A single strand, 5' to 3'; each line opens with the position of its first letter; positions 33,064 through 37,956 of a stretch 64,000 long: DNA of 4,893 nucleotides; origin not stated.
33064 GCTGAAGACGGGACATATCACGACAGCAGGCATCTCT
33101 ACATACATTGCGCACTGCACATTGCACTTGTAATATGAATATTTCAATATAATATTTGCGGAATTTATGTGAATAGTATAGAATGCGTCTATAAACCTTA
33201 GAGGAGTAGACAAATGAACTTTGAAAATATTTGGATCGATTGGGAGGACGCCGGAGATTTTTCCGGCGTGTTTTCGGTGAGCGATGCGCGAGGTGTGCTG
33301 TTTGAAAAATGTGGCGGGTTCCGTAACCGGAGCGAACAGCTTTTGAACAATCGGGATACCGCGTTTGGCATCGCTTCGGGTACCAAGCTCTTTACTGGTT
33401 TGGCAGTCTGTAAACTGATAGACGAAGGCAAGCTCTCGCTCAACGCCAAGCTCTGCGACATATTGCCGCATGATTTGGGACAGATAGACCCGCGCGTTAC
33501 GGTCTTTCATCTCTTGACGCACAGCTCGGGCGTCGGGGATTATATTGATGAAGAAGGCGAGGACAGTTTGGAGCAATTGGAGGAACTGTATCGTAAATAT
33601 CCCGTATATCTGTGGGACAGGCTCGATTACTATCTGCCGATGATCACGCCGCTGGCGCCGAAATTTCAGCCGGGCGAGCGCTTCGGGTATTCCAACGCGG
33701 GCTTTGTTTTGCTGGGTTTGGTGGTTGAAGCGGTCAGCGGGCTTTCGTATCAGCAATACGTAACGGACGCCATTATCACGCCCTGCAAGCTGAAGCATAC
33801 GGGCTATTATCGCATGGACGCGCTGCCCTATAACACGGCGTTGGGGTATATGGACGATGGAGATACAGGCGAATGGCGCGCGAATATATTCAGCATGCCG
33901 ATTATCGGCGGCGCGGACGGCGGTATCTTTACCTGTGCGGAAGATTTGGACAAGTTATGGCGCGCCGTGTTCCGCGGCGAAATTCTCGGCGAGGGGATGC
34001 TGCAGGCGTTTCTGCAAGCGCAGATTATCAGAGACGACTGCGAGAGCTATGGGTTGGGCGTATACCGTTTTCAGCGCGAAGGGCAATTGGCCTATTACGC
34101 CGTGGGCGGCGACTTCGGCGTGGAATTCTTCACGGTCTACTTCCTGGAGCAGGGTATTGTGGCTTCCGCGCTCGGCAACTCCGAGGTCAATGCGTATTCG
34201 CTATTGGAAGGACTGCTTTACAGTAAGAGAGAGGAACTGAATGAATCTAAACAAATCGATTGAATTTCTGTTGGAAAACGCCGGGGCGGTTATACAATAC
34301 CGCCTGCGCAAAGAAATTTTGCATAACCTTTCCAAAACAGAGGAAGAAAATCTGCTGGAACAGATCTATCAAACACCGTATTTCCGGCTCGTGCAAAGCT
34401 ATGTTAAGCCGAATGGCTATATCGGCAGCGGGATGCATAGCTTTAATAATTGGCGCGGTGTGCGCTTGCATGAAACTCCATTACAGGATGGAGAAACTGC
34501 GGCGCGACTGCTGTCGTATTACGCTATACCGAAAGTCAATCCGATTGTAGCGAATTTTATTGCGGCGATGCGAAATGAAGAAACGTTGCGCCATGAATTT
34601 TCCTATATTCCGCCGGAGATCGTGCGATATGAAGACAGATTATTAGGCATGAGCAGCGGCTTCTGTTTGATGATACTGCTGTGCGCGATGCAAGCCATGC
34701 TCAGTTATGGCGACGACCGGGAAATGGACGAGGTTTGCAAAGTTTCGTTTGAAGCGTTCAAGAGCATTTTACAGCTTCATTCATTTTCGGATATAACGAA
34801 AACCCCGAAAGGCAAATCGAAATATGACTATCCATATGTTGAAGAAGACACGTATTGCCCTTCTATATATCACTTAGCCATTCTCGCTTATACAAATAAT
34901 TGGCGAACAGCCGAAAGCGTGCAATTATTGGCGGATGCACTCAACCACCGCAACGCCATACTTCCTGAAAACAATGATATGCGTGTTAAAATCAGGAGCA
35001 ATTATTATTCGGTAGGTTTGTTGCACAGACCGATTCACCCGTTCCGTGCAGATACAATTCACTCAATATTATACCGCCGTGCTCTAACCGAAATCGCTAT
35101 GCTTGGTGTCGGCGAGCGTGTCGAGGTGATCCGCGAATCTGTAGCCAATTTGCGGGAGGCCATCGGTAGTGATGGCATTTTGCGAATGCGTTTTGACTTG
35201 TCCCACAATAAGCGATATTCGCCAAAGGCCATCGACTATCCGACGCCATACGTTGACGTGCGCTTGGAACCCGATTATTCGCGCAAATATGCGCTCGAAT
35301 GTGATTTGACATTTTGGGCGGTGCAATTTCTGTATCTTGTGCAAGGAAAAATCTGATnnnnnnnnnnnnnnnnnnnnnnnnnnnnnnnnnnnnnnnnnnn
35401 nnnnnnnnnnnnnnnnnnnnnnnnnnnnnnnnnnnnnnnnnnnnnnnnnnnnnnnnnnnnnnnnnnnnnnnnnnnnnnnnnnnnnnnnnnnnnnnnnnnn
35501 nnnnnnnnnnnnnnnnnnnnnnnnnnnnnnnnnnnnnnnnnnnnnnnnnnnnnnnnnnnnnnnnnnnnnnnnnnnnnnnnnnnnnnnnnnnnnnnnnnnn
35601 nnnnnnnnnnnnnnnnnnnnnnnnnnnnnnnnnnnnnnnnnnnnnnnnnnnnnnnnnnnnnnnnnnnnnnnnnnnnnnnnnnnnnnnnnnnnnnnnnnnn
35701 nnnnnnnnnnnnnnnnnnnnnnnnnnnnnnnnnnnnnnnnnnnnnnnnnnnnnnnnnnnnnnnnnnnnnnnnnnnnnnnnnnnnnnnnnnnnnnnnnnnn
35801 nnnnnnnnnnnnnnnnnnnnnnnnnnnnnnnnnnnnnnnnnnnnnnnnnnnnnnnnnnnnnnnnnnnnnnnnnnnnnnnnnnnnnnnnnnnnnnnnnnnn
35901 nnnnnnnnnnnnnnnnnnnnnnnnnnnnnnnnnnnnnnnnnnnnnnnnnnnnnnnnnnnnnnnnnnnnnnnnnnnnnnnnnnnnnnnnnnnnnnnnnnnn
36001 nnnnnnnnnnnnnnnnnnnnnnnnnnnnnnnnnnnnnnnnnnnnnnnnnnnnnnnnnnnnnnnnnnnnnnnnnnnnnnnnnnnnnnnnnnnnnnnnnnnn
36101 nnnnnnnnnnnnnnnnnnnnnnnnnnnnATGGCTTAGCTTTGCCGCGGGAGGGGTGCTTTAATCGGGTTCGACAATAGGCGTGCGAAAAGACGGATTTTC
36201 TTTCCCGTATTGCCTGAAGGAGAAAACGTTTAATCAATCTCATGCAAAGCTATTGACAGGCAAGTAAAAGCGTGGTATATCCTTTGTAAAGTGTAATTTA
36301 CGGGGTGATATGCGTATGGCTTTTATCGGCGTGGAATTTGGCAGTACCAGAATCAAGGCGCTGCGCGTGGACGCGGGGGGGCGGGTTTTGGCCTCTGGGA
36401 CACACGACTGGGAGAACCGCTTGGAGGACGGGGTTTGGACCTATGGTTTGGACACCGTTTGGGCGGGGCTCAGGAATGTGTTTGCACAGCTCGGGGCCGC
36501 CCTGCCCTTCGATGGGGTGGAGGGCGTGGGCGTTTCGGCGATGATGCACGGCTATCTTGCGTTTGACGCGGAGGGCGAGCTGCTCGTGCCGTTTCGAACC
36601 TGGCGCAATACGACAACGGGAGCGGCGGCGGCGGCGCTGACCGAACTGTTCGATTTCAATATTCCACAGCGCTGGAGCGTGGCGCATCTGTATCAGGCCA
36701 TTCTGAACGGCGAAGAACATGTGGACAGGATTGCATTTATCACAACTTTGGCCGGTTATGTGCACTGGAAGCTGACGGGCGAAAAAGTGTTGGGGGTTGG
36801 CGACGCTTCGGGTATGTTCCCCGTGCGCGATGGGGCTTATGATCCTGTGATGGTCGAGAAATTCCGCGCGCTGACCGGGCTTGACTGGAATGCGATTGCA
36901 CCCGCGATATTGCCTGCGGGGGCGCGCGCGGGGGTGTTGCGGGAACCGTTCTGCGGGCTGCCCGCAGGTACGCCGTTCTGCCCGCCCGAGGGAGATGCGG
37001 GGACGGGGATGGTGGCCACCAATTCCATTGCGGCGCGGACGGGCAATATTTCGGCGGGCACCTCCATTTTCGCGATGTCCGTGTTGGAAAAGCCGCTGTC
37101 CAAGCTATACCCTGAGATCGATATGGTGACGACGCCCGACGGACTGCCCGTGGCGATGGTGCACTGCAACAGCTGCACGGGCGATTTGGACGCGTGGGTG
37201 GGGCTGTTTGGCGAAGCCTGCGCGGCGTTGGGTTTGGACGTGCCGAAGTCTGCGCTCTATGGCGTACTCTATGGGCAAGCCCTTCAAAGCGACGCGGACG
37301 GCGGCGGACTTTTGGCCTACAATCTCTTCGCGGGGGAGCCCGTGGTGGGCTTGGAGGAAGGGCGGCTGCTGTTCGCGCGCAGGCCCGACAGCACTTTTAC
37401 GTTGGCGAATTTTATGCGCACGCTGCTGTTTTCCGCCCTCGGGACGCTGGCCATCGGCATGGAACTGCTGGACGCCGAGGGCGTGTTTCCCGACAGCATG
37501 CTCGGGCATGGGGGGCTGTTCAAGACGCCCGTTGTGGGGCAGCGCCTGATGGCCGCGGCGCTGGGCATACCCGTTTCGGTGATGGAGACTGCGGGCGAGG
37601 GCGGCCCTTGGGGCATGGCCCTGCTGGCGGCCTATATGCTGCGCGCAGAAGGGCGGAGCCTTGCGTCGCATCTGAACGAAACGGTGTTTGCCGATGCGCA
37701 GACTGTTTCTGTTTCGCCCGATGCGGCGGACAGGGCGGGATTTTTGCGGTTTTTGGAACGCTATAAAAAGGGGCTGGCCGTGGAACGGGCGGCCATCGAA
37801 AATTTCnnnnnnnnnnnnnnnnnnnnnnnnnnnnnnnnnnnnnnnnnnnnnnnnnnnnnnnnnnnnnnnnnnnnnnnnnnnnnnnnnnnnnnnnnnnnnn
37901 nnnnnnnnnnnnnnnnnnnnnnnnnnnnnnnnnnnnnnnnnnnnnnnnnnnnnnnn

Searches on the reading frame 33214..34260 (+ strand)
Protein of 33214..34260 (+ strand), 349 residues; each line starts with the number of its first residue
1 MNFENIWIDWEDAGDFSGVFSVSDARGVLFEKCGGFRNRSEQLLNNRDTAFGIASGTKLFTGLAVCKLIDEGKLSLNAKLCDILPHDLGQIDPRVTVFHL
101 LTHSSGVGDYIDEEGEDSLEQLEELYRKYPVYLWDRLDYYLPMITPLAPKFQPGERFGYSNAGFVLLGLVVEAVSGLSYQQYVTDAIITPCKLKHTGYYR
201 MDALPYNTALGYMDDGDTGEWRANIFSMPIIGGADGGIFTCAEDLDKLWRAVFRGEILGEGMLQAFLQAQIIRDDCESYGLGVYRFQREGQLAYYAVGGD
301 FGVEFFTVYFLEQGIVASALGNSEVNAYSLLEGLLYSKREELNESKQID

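Call 19: search_protein_families(library=pfam, proteins=[window:33214-34260:+], max_evalue=0.001)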
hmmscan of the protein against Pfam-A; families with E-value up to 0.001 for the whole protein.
window:33214-34260:+ (349 aa): 2 families
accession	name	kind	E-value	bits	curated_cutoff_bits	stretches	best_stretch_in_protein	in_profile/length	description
PF00144.29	Beta-lactamase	-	6.3e-47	160.8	27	1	18-325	16-312/329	Beta-lactamase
PF13354.11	Beta-lactamase2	-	0.0001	22.1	22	0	41-80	11-50/214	Beta-lactamase enzyme family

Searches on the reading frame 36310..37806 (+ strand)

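Call 19: search_protein_families(library=pfam, proteins=[window:36310-37806:+], max_evalue=0.001)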
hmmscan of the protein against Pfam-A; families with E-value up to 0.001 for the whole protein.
window:36310-37806:+ (499 aa): 2 families
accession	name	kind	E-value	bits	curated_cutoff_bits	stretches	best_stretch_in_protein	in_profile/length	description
PF02782.22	FGGY_C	-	6.4e-33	114.7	27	1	246-443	2-197/198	FGGY family of carbohydrate kinases, C-terminal domain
PF00370.27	FGGY_N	-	4.8e-14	53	28.8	1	6-230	3-239/245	FGGY family of carbohydrate kinases, N-terminal domain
